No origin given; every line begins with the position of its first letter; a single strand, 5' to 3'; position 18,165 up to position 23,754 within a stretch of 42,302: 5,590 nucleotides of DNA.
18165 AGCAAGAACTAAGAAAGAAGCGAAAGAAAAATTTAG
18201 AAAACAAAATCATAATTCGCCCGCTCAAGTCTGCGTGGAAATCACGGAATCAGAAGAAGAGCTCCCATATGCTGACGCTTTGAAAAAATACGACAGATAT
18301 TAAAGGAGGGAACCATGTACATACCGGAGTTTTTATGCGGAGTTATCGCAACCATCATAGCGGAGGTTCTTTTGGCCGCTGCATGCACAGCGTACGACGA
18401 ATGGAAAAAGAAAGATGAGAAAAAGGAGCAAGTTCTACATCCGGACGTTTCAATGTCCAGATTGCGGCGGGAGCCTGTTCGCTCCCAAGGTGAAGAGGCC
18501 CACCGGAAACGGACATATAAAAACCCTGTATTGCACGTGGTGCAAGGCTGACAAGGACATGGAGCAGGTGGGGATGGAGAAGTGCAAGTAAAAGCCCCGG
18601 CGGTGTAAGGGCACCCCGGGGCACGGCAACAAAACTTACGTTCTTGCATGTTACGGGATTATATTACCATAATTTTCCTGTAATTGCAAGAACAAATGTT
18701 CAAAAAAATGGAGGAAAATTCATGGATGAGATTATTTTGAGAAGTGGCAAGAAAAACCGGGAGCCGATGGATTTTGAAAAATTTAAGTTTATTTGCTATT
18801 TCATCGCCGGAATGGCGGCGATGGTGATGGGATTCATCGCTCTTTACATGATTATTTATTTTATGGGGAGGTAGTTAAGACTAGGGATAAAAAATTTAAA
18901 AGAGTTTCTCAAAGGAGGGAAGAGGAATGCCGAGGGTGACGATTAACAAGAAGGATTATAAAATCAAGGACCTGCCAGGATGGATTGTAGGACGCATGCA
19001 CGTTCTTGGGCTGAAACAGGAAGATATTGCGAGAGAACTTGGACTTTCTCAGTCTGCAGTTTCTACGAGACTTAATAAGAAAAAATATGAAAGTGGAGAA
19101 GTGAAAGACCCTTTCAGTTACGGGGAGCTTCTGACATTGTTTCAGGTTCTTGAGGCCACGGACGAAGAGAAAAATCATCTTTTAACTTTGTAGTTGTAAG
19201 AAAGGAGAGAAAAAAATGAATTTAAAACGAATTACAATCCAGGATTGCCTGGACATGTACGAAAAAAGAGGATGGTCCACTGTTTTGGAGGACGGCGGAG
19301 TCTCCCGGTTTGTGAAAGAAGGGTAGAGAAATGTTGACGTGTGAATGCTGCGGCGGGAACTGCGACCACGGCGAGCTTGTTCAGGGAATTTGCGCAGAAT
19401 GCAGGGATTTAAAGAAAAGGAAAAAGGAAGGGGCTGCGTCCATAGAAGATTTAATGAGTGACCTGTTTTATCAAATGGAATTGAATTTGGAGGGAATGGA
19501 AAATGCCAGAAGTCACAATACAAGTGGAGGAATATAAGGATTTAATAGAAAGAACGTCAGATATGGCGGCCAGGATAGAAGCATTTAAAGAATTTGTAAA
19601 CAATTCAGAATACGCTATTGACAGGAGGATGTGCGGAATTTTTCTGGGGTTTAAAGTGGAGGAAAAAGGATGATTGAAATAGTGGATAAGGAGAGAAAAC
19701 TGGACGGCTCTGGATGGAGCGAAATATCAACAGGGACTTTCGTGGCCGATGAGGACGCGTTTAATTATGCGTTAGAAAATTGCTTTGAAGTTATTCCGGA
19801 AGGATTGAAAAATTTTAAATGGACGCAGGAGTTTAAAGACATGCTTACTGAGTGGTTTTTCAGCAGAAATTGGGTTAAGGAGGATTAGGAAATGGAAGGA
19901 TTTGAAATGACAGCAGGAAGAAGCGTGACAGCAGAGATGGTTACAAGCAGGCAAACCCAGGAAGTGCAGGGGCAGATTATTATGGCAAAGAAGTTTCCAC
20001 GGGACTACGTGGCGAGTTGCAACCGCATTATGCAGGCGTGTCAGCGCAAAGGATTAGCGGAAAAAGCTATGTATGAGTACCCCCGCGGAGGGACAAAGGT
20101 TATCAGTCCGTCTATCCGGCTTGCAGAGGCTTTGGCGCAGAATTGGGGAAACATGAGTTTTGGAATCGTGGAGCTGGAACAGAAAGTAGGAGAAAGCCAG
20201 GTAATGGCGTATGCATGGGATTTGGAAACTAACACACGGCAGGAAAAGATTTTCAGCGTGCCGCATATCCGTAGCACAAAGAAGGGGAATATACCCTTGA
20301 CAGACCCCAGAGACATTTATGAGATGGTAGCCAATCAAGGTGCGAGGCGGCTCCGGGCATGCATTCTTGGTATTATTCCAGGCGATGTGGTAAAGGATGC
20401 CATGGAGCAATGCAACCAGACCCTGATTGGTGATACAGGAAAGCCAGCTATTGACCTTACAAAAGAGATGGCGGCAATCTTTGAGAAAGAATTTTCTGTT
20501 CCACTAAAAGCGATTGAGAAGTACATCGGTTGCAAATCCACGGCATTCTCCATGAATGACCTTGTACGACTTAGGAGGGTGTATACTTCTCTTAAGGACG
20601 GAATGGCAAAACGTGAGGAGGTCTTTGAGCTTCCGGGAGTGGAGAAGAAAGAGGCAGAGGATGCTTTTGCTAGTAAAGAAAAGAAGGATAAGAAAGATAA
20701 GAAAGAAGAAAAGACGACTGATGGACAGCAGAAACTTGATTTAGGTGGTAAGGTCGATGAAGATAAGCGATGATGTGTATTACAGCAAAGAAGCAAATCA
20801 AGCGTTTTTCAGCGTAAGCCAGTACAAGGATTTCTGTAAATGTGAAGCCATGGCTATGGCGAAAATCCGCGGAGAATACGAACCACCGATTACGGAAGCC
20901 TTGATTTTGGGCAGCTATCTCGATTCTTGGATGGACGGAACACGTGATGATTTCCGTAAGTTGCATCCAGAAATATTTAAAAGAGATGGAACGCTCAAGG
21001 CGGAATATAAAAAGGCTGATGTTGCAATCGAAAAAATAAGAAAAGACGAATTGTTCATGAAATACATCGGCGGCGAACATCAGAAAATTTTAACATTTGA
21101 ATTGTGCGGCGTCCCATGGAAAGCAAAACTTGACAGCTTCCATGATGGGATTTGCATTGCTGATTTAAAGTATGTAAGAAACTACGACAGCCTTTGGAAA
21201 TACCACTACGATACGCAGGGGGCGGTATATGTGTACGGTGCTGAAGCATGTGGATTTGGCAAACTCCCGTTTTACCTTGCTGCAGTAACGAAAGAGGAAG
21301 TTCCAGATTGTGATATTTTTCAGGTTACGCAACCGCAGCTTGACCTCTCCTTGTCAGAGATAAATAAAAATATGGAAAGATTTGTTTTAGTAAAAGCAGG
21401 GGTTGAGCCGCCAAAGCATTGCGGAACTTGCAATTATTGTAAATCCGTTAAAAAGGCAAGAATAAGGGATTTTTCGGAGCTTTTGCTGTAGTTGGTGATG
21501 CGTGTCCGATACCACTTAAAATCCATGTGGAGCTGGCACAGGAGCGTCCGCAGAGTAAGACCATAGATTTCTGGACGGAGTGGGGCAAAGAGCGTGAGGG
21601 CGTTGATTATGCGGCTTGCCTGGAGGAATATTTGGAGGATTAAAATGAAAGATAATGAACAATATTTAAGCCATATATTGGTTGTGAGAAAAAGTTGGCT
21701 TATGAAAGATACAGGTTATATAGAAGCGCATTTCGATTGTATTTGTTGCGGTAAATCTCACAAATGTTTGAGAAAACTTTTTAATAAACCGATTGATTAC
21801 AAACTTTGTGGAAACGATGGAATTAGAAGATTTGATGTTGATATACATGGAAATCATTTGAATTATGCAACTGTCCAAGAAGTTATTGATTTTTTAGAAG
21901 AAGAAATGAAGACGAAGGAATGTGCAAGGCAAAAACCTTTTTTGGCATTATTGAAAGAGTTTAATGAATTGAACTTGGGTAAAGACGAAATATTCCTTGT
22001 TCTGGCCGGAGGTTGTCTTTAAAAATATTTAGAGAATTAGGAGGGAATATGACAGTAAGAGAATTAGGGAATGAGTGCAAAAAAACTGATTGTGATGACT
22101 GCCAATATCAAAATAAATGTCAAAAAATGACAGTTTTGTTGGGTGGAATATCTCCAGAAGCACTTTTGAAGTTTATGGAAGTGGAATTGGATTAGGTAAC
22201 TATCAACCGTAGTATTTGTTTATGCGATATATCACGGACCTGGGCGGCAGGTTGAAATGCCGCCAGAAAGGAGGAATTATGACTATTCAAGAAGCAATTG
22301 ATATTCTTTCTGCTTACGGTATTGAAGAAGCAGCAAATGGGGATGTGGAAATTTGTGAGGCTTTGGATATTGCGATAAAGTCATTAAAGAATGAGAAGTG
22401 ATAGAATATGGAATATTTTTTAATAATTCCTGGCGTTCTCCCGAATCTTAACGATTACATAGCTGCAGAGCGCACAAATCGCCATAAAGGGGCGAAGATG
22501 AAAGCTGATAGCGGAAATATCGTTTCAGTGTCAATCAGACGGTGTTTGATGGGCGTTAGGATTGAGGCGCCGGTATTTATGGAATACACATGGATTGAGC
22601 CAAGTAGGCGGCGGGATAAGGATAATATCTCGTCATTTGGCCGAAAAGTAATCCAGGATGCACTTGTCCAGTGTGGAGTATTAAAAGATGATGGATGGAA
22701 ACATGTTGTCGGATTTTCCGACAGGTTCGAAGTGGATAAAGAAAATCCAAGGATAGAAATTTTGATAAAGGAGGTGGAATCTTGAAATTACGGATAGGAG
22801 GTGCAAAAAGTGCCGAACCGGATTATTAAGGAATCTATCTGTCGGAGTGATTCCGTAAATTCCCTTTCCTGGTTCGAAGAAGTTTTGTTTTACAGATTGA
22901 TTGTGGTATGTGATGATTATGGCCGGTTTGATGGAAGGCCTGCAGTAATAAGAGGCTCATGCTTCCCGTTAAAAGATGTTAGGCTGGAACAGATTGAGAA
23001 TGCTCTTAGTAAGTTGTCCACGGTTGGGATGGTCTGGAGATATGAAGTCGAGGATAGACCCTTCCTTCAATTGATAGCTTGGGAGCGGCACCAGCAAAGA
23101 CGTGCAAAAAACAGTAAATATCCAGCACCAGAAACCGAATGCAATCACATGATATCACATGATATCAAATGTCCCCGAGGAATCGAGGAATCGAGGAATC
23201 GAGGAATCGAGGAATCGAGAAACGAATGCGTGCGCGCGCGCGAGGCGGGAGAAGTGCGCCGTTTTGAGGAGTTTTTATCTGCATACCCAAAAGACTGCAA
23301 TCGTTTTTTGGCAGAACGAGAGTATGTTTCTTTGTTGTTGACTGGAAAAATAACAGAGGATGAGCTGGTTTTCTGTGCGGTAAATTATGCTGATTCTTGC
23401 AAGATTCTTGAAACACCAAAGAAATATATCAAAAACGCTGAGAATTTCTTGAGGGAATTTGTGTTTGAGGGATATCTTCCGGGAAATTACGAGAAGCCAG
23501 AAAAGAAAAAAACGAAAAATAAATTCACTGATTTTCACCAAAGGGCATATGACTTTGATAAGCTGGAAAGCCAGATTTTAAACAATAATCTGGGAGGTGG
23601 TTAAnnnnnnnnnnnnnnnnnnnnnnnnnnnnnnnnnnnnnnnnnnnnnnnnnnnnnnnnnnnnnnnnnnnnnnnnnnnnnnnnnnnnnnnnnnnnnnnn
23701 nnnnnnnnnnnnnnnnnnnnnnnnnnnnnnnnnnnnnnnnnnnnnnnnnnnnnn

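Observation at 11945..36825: Six copies of a non-canonical promoter motif, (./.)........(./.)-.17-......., at the head of every late or cargo transcription unit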

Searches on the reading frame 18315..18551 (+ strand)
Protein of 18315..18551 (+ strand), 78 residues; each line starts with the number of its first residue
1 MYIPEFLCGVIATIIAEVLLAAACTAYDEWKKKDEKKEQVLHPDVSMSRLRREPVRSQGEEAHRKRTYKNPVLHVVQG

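Call 28: search_protein_families(library=pfam, proteins=[window:18315-18551:+], max_evalue=0.01)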
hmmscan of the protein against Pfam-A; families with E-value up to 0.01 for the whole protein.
window:18315-18551:+ (78 aa): 1 family
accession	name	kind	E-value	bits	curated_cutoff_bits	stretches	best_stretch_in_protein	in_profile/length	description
PF13978.11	DUF4223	-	0.0058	17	27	1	10-49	9-45/54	Protein of unknown function (DUF4223)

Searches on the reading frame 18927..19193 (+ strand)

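Call 28: search_protein_families(library=pfam, proteins=[window:18927-19193:+], max_evalue=0.01)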
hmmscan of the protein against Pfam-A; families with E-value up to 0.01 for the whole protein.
window:18927-19193:+ (88 aa): 9 families
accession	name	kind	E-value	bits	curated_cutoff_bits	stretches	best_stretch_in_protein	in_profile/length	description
PF08281.18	Sigma70_r4_2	-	4.1e-05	23.6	25.7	1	25-49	23-47/54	Sigma-70, region 4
PF13560.12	HTH_31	-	9.8e-05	23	27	1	28-85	14-64/64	Helix-turn-helix domain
PF13412.12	HTH_24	-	0.00026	21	21.9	1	29-51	18-40/48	Winged helix-turn-helix DNA-binding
PF01381.28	HTH_3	-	0.00065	20.1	23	1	27-50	8-31/55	Helix-turn-helix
PF13404.12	HTH_AsnC-type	-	0.00096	19.4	27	1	32-51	21-40/42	AsnC-type helix-turn-helix domain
PF12802.13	MarR_2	-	0.0023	18.5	27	1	28-51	19-43/61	MarR family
PF01022.26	HTH_5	-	0.0036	17.6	22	1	33-51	20-38/47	Bacterial regulatory protein, arsR family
PF04545.22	Sigma70_r4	-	0.0047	16.9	24.1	1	28-50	20-42/50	Sigma-70, region 4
PF24034.1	DUF7343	-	0.0094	16.2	27.6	0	29-51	19-41/62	Domain of unknown function (DUF7343)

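Call 54: search_protein_families(library=ncbifam, proteins=[window:18927-19193:+], max_evalue=1)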
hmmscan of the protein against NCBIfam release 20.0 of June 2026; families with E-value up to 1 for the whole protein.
window:18927-19193:+ (88 aa): 13 families
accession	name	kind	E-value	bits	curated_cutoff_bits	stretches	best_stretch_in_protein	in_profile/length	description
TIGR02937.1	sigma70-ECF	superfamily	0.0035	17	42.9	1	26-51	131-156/165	sigma-70 family RNA polymerase sigma factor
TIGR03830.1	CxxCG_CxxCG_HTH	subfamily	0.0037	17.1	61.8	1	27-73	77-117/127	type II TA system antitoxin MqsA family protein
NF033546.1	transpos_IS21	equivalog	0.03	13.8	160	1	25-60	5-40/294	IS21 family transposase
TIGR03070.1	couple_hipB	subfamily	0.035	14.1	71.65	1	27-46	14-33/58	type II toxin-antitoxin system Y4mF family antitoxin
TIGR00721.1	tfx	subfamily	0.052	13.4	60.25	1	23-55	16-47/137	Tfx family DNA-binding protein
TIGR02959.1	SigZ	equivalog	0.054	13.3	168.65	1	25-52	113-140/170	RNA polymerase sigma factor SigZ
TIGR02980.1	SigBFG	subfamily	0.07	12.8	234.35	1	27-52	193-217/227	SigB/SigF/SigG family RNA polymerase sigma factor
NF053881.1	TransRegDeoRBac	equivalog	0.086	12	420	1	28-61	20-56/311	DNA-binding transcriptional repressor DeoR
TIGR02985.1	Sig70_bacteroi1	subfamily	0.096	12.9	126.4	1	25-51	127-153/162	RNA polymerase sigma-70 factor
NF033788.1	HTH_metalloreg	subfamily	0.1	12.4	55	1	30-50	27-47/77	metalloregulator ArsR/SmtB family transcription factor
NF009170.0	PRK12517.1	subfamily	0.11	12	197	1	26-53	142-169/188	RNA polymerase sigma factor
NF040947.1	trans_reg_LysM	equivalog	0.12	12.2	180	1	33-60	22-48/136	HTH-type transcriptional regulator LysM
TIGR02983.1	SigE-fam_strep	subfamily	0.15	11.9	141.55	1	25-51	123-149/162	SigE family RNA polymerase sigma factor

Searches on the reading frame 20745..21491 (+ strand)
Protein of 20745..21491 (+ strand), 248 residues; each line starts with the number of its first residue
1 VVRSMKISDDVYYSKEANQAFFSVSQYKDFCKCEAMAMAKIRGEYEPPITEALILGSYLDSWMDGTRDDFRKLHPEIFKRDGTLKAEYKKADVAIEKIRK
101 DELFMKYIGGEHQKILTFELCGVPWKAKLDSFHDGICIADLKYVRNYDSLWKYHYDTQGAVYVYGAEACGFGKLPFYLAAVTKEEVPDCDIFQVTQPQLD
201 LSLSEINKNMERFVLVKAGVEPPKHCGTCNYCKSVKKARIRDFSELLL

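Call 28: search_protein_families(library=pfam, proteins=[window:20745-21491:+], max_evalue=0.01)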
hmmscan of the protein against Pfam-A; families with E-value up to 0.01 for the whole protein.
window:20745-21491:+ (248 aa): 1 family
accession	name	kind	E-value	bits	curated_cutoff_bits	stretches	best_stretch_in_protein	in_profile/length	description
PF12684.13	DUF3799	-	4.6e-52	177.5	26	1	23-234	1-232/233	PDDEXK-like domain of unknown function (DUF3799)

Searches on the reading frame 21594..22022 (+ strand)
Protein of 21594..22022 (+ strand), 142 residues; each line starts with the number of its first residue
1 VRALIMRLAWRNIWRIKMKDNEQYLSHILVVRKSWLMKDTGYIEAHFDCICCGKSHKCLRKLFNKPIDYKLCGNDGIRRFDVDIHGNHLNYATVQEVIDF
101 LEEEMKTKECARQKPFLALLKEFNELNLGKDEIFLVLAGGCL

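Call 7: search_protein_families(library=pfam, proteins=[window:21594-22022:+], max_evalue=0.01)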
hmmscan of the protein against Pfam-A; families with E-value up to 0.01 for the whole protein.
window:21594-22022:+ (142 aa): 0 families

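Call 10: search_protein_families(library=phrogs, proteins=[window:21594-22022:+], max_evalue=0.01)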
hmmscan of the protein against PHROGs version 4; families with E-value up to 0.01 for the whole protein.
window:21594-22022:+ (142 aa): 0 families

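Call 54: search_protein_families(library=ncbifam, proteins=[window:21594-22022:+], max_evalue=1)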
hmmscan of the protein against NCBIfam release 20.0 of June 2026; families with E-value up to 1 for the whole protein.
window:21594-22022:+ (142 aa): 0 families

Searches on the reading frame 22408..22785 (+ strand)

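Call 7: search_protein_families(library=pfam, proteins=[window:22408-22785:+], max_evalue=0.01)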
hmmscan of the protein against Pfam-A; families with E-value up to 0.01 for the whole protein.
window:22408-22785:+ (125 aa): 0 families

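Call 10: search_protein_families(library=phrogs, proteins=[window:22408-22785:+], max_evalue=0.01)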
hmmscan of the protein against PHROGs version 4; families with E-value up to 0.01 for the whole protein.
window:22408-22785:+ (125 aa): 7 families
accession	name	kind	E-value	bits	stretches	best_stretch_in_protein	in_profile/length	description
phrog_1682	-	DNA, RNA and nucleotide metabolism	2e-35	123.8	1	6-124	32-146/387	RusA-like Holliday junction resolvase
phrog_34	-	DNA, RNA and nucleotide metabolism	1e-12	49.3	1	28-124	107-195/259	RusA-like Holliday junction resolvase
phrog_21721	-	DNA, RNA and nucleotide metabolism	1.6e-12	48.4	1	64-124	71-132/265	RusA-like Holliday junction resolvase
phrog_33948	-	unknown function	1.1e-06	29.2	1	48-124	50-128/280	-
phrog_11894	-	DNA, RNA and nucleotide metabolism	7.5e-05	24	1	53-118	57-118/122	RusA-like Holliday junction resolvase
phrog_14238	-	DNA, RNA and nucleotide metabolism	0.0062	16.9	1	55-103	68-117/311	RusA-like Holliday junction resolvase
phrog_1532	-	unknown function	0.0076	17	0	66-96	21-47/80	-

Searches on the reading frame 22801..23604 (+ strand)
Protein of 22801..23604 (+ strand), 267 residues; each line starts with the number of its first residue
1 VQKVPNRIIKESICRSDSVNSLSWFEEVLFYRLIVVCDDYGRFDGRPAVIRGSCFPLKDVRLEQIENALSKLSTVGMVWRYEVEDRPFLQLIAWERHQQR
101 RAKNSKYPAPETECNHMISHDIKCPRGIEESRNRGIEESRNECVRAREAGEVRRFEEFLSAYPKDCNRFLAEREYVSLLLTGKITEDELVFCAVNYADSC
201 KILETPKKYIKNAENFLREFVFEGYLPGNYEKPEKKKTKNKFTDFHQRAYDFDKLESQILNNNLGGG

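Call 7: search_protein_families(library=pfam, proteins=[window:22801-23604:+], max_evalue=0.01)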
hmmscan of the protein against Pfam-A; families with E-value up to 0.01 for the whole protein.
window:22801-23604:+ (267 aa): 0 families

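Call 10: search_protein_families(library=phrogs, proteins=[window:22801-23604:+], max_evalue=0.01)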
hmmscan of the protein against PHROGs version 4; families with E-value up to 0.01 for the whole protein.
window:22801-23604:+ (267 aa): 9 families
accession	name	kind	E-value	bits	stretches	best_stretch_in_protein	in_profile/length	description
phrog_5810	-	DNA, RNA and nucleotide metabolism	4.4e-24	86.5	1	4-137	2-128/268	replication initiation protein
phrog_1408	-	DNA, RNA and nucleotide metabolism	3.8e-18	67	1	8-155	6-162/302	replication initiation protein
phrog_16167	-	DNA, RNA and nucleotide metabolism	1.6e-14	55.3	1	7-111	5-108/315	replication initiation protein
phrog_2149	-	DNA, RNA and nucleotide metabolism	1.9e-13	51.9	1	8-141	5-147/289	replication initiation protein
phrog_17247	-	unknown function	5.3e-12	46.7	1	7-135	5-130/295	-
phrog_12556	-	DNA, RNA and nucleotide metabolism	2.5e-07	31.5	1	7-106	5-103/347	replication initiation protein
phrog_270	-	DNA, RNA and nucleotide metabolism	1.8e-06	28.6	1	21-240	44-264/383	replication initiation protein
phrog_16304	-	unknown function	0.00095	20.1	1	148-254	140-243/244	-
phrog_10293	-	unknown function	0.0017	19.1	1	153-220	15-79/185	-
